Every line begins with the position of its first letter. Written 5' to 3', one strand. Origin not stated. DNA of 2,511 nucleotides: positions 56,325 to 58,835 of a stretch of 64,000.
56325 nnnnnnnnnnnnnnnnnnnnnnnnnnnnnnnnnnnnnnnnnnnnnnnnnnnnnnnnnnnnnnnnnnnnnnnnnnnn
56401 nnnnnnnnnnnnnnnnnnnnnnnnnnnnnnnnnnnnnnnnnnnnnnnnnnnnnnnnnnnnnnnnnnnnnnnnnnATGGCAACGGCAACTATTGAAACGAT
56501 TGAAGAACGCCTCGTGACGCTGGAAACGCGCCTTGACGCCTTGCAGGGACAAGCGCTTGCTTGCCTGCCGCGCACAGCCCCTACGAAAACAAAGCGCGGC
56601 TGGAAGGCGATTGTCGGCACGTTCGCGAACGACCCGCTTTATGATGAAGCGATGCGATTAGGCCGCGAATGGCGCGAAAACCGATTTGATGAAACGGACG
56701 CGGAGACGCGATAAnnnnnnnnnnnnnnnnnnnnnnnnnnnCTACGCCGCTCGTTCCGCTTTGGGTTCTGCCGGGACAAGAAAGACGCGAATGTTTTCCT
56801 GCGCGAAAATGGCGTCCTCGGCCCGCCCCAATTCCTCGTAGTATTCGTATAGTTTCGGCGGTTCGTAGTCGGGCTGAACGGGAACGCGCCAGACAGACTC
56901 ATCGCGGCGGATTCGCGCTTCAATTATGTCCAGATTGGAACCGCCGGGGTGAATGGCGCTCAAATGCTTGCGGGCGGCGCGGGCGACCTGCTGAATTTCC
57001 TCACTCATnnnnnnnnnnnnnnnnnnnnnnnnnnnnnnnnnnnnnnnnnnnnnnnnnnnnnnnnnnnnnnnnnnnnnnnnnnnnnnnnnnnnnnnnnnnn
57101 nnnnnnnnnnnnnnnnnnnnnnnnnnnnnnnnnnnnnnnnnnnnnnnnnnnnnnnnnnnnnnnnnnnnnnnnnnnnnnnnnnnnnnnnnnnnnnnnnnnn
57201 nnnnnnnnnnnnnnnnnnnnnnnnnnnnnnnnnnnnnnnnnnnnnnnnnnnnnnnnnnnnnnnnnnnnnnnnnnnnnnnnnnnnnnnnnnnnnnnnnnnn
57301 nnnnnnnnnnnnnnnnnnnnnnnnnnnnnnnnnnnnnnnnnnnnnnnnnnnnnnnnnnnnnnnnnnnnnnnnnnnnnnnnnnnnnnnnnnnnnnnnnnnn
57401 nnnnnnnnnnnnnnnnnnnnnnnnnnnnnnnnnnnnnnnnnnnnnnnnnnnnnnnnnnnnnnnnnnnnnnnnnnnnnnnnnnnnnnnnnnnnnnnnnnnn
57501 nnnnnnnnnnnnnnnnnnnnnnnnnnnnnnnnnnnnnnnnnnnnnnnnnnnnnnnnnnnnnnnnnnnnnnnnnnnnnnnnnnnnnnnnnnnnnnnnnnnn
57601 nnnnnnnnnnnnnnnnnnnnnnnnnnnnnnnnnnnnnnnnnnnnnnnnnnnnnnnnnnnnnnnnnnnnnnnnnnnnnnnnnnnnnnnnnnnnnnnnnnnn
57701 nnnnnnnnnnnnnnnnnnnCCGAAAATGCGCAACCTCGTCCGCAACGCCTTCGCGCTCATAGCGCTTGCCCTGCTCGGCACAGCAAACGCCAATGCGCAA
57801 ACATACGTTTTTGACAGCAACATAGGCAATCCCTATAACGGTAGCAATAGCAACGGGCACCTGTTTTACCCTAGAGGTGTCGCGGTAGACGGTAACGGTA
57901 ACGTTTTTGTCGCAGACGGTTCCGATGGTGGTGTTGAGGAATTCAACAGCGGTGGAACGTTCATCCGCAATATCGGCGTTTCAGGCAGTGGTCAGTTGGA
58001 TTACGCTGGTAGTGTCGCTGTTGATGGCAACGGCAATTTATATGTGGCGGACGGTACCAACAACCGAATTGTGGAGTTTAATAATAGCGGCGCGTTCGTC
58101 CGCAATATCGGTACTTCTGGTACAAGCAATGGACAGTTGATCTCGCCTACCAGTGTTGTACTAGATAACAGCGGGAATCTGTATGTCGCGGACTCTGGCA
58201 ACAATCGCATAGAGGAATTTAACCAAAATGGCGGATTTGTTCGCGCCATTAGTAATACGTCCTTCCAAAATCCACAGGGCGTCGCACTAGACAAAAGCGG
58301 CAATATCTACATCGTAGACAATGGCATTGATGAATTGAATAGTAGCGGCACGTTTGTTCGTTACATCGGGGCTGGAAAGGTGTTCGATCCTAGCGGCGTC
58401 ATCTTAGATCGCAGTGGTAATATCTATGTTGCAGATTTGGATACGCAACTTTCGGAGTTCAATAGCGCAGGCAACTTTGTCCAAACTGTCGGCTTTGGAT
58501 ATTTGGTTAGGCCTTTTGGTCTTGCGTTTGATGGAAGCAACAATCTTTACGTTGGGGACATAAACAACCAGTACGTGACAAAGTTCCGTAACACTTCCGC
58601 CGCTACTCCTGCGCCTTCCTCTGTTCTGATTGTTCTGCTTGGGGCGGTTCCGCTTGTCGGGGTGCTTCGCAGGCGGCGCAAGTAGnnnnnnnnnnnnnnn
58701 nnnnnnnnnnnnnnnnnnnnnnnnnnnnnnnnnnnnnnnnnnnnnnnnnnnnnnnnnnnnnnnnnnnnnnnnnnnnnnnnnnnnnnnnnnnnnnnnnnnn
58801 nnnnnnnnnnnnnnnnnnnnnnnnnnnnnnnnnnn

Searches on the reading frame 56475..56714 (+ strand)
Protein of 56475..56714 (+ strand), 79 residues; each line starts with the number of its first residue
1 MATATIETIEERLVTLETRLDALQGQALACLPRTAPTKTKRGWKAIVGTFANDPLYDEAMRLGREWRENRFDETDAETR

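Call 16: search_protein_families(library=pfam, proteins=[window:56475-56714:+], max_evalue=10)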
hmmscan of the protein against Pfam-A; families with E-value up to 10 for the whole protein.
window:56475-56714:+ (79 aa): 1 family
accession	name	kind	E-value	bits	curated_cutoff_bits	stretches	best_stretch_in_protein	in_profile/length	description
PF23991.1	DUF7310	-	0.026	15.4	40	1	4-26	37-59/83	Coiled-coil region of unknown function (DUF7310)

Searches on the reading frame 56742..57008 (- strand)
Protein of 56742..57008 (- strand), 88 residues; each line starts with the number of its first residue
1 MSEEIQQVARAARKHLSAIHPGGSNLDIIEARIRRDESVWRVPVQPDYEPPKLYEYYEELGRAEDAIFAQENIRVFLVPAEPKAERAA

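Call 16: search_protein_families(library=pfam, proteins=[window:56742-57008:-], max_evalue=10)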
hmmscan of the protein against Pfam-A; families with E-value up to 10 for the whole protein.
window:56742-57008:- (88 aa): 1 family
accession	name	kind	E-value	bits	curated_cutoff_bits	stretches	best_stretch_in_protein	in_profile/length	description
PF24732.2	ParE_like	-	0.072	13.5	24.4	1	7-48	2-43/67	ParE-like toxin domain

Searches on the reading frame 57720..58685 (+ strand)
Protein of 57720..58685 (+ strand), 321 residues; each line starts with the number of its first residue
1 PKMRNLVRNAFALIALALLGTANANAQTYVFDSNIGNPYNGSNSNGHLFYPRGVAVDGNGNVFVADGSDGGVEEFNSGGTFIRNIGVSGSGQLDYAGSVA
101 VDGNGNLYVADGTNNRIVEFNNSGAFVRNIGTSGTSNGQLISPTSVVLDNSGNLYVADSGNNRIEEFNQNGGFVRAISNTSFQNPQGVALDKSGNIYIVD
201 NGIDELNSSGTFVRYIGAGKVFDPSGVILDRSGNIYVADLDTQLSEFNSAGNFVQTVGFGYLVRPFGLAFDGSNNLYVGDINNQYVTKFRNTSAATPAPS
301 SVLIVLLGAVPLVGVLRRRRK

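Call 5: search_protein_families(library=pfam, proteins=[window:57720-58685:+], max_evalue=0.01)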
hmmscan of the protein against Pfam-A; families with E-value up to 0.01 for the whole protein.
window:57720-58685:+ (321 aa): 12 families
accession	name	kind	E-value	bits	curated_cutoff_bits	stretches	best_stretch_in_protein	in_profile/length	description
PF01436.27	NHL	-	1.2e-28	98.1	20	4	143-165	4-26/28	NHL repeat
PF06739.17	SBBP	-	4e-20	71.9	20.5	3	45-65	10-29/38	Beta-propeller repeat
PF25021.1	TEN_NHL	-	8.8e-14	51.7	27.1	0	41-68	134-161/357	Teneurin NHL domain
PF08450.18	SGL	-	7.8e-12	45.8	26.3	0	107-178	148-221/246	SMP-30/Gluconolactonase/LRE-like region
PF22701.2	Mala_s_1-like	-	1.4e-08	35.2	27.5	1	146-250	45-159/195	Mal s 1 allergenic protein-like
PF17170.10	DUF5128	-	3.4e-07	30.2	22.9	1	104-197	53-147/321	6-bladed beta-propeller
PF06977.17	SdiA-regulated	-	6.1e-06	26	21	0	180-200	220-240/249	SdiA-regulated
PF13449.12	Phytase-like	-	8.1e-06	26.4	27.6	0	145-178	72-105/284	Esterase-like activity of phytase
PF07494.17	Reg_prop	-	2.9e-05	24.2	20.4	0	97-110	8-21/24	Two component regulator propeller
PF20067.5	SSL_N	-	0.00021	21.5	18.9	0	99-111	26-38/46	Strictosidine synthase-like, N-terminal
PF24684.1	Vgb_lyase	-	0.0015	17.9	50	1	99-232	144-275/290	Virginiamycin B lyase family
PF16288.11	DUF4934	-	0.0086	16.6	27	0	113-174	40-101/102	Domain of unknown function (DUF4934)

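Call 6: search_protein_families(library=ncbifam, proteins=[window:57720-58685:+], max_evalue=0.1)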
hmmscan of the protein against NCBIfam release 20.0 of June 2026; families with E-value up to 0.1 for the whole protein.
window:57720-58685:+ (321 aa): 7 families
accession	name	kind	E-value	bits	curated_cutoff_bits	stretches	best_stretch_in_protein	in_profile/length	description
NF035926.1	scyF_NHL_VPEP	equivalog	5e-36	124.6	350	4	39-176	142-282/376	scytonemin biosynthesis PEP-CTERM protein ScyF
NF033206.1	ScyE_fam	subfamily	5.5e-13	49.1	80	1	98-162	257-323/333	ScyD/ScyE family protein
NF047780.1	LIC12708_fam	subfamily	6.7e-07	28.5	150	1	104-258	66-172/391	LIC_12708 family protein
NF047494.1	Lepto_SBBP_lipo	equivalog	0.00013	20.8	400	1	85-174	122-223/466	SBBP repeat beta-propeller lipoprotein, LipL53 family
TIGR02604.1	Piru_Ver_Nterm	subfamily_domain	0.0008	18.9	122.2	1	95-203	125-204/367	PVC-type heme-binding CxxCH protein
TIGR02595.1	PEP_CTERM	domain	0.023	15.5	16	1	296-321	1-24/24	PEP-CTERM sorting domain-containing protein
NF045529.2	Heimdall-CTERM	domain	0.041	14.3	24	1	302-321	7-26/26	Heimdall-CTERM domain-containing surface protein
